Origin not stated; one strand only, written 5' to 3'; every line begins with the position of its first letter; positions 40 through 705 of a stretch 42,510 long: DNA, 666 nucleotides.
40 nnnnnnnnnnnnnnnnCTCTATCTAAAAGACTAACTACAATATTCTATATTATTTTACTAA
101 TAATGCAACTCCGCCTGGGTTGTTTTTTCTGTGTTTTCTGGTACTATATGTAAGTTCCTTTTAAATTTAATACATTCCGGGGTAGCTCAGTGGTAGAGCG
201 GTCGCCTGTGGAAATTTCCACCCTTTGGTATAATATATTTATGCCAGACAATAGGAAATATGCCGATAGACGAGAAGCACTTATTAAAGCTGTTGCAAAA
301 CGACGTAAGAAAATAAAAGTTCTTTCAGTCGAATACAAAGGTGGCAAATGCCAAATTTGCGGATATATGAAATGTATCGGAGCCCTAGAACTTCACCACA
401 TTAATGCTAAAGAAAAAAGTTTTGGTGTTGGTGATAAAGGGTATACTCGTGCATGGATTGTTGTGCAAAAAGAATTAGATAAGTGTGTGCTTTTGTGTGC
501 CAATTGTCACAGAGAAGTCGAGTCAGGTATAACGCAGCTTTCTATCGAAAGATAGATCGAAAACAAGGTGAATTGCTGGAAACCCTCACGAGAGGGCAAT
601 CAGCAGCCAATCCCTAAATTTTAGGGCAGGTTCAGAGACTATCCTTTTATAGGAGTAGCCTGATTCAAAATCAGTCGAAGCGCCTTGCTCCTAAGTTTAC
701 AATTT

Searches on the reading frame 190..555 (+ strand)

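Call 59: search_protein_families(library=pfam, proteins=[window:190-555:+], max_evalue=0.001)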
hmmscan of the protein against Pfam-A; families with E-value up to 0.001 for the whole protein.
window:190-555:+ (121 aa): 1 family
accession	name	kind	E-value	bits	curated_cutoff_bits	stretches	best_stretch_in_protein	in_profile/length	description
PF01844.29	HNH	-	0.00091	19.8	21.4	0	95-110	29-44/47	HNH endonuclease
